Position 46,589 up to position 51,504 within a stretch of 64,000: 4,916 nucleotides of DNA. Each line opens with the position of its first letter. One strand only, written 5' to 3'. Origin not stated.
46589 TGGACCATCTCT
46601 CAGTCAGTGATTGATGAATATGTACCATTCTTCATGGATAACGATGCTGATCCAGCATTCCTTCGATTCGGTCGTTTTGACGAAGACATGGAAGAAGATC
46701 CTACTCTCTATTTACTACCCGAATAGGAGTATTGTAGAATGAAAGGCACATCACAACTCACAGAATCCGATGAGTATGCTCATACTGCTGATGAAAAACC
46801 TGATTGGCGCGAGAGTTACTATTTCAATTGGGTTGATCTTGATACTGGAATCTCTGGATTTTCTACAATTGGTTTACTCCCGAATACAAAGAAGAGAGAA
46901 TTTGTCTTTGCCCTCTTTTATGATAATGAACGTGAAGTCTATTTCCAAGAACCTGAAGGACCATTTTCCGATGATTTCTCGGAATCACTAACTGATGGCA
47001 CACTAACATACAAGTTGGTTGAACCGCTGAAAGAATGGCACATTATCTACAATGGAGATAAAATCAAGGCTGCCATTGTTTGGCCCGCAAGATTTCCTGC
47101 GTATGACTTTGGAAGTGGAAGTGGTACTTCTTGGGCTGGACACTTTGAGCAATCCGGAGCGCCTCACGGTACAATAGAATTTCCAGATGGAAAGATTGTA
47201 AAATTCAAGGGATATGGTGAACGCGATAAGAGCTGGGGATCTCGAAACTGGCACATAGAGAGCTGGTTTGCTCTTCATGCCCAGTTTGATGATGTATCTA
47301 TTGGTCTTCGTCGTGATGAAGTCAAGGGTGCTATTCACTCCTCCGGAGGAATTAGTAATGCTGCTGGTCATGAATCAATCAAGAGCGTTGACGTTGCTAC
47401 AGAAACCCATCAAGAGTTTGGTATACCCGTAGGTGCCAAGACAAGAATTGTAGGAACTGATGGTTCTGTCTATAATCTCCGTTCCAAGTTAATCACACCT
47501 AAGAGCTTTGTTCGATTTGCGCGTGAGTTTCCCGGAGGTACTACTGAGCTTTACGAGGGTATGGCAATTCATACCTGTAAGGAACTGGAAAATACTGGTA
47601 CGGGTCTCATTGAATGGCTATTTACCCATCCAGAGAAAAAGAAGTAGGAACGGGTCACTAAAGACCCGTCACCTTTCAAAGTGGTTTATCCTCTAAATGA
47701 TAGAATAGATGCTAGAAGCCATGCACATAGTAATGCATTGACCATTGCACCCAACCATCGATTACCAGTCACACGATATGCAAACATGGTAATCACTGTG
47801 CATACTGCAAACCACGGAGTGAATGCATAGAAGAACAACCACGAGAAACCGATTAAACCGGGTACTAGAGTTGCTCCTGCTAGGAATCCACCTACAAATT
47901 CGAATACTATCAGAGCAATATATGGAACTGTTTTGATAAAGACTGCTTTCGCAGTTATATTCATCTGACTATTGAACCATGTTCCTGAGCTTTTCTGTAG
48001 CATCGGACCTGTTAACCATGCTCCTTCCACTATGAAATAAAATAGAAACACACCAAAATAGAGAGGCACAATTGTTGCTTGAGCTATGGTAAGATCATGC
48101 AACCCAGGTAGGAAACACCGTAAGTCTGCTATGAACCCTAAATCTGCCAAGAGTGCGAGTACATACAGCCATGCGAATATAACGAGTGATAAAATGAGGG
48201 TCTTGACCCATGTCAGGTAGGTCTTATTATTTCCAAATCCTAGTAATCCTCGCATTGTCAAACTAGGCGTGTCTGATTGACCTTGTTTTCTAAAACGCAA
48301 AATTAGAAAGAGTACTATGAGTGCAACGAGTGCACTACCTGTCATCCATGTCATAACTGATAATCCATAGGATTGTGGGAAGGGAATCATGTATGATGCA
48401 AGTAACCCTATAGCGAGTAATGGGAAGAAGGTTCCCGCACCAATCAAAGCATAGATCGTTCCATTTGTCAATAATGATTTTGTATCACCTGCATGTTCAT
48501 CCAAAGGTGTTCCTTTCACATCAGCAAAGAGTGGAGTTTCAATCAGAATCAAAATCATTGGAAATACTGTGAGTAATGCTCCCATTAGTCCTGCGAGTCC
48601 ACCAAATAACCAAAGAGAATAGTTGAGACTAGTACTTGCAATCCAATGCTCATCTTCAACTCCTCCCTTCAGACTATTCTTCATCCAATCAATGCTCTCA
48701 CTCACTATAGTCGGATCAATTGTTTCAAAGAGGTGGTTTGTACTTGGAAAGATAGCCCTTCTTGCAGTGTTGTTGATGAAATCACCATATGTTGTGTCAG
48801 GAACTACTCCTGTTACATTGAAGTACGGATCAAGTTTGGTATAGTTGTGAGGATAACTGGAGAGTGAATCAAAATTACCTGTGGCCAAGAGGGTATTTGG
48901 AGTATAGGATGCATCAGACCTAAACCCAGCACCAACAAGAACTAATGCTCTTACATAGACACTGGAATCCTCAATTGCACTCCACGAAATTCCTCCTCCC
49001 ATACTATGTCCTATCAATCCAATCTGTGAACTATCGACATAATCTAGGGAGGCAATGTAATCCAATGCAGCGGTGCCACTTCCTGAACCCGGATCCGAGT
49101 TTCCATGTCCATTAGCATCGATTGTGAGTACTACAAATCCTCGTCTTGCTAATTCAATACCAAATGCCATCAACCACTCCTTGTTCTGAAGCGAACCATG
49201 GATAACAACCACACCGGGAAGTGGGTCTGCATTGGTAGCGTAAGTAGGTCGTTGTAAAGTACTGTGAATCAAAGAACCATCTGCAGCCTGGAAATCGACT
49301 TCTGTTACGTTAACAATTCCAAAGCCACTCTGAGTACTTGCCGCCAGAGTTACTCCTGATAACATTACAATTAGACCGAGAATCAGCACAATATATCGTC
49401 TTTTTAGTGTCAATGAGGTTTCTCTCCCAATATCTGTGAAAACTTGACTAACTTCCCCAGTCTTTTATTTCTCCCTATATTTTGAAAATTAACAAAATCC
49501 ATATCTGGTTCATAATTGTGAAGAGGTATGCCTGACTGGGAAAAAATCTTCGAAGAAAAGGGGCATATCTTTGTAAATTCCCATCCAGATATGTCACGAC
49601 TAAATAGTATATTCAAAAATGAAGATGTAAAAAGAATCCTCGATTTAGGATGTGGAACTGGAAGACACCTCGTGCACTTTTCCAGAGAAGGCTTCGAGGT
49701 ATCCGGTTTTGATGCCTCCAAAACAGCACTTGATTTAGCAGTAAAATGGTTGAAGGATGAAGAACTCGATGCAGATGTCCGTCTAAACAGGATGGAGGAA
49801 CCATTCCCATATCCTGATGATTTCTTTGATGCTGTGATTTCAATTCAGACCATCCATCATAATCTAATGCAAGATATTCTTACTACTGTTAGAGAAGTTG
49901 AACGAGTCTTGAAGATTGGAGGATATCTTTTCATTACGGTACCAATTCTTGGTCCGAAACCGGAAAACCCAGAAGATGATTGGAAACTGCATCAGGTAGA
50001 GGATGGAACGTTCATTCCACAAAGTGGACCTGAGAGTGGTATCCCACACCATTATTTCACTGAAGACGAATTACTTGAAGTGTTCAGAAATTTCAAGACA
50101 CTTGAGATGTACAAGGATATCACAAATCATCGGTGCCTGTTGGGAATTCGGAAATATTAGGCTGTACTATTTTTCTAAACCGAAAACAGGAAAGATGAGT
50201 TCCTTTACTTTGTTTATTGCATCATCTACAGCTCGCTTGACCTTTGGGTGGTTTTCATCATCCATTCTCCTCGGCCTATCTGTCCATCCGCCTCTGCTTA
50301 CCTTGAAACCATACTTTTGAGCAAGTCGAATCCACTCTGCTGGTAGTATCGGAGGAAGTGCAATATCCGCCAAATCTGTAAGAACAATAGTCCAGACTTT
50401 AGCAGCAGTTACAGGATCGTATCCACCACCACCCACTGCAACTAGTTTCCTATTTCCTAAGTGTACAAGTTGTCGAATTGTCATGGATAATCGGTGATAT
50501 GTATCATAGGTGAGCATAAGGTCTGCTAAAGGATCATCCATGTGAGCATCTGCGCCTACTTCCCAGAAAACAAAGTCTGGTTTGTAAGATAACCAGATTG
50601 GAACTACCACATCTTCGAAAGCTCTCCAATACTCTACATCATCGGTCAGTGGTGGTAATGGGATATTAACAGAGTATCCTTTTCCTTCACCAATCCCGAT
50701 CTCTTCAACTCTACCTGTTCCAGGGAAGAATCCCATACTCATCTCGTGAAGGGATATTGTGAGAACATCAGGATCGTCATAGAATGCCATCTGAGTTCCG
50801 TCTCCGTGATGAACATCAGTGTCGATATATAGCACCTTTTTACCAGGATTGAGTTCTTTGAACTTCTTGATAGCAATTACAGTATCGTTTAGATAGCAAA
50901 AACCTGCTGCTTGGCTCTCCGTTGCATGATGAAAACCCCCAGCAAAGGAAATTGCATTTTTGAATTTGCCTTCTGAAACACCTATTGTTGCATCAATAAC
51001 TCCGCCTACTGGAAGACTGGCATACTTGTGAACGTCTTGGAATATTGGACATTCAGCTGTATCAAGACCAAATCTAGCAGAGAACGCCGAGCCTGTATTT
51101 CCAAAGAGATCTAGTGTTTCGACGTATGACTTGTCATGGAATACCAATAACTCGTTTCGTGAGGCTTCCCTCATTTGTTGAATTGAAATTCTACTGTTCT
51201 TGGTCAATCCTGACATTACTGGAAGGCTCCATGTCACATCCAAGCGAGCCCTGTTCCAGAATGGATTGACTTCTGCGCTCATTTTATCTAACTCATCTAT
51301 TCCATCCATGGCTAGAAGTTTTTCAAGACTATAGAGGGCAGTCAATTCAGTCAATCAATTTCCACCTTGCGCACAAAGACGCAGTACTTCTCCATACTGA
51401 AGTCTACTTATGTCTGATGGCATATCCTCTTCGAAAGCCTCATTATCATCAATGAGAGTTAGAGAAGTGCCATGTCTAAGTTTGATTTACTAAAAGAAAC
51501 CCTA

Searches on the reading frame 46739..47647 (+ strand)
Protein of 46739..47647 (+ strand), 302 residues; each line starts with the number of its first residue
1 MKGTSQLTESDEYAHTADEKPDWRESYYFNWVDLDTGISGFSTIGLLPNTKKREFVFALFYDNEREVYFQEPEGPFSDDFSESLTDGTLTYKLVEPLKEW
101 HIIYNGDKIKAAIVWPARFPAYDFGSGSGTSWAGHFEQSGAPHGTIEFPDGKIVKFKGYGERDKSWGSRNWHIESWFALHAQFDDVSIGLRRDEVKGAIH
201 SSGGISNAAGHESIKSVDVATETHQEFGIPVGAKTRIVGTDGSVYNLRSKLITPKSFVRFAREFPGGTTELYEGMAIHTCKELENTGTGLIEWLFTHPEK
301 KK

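Call 68: search_protein_families(library=pfam, proteins=[window:46739-47647:+], max_evalue=0.00001)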
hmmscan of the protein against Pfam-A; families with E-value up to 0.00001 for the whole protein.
window:46739-47647:+ (302 aa): 1 family
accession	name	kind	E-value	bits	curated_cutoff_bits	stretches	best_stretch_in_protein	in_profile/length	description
PF23213.1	DUF7065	-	3.7e-13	50.4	27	1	14-169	20-183/183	Domain of unknown function (DUF7065)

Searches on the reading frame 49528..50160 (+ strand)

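Call 68: search_protein_families(library=pfam, proteins=[window:49528-50160:+], max_evalue=0.00001)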
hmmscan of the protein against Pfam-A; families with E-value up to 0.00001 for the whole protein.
window:49528-50160:+ (210 aa): 8 families
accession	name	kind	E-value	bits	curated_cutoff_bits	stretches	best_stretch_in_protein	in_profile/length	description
PF08241.18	Methyltransf_11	-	6.6e-20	72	21.2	1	38-136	1-95/95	Methyltransferase domain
PF13649.12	Methyltransf_25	-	2e-19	70.5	27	1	37-132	1-97/97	Methyltransferase domain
PF13847.12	Methyltransf_31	-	7e-16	58.7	27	1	34-140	4-113/145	Methyltransferase domain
PF13489.12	Methyltransf_23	-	7.7e-16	58.7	27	1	27-188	15-156/164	Methyltransferase domain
PF08242.18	Methyltransf_12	-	5.8e-12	46.6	30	1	38-134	1-98/98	Methyltransferase domain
PF01209.24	Ubie_methyltran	-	4.8e-08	33.1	20.1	1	30-136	44-151/233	ubiE/COQ5 methyltransferase family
PF03848.20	TehB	-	5.7e-07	29.6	20.4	1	34-136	31-132/193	Tellurite resistance protein TehB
PF05175.20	MTS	-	1e-06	29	23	1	25-136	23-138/170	Methyltransferase small domain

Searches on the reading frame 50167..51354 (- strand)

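Call 68: search_protein_families(library=pfam, proteins=[window:50167-51354:-], max_evalue=0.00001)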
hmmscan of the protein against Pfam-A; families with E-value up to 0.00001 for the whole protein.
window:50167-51354:- (395 aa): 1 family
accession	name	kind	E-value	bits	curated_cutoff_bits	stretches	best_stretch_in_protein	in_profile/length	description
PF00850.24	Hist_deacetyl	-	2.1e-82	277.3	27.9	1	35-326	5-296/298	Histone deacetylase domain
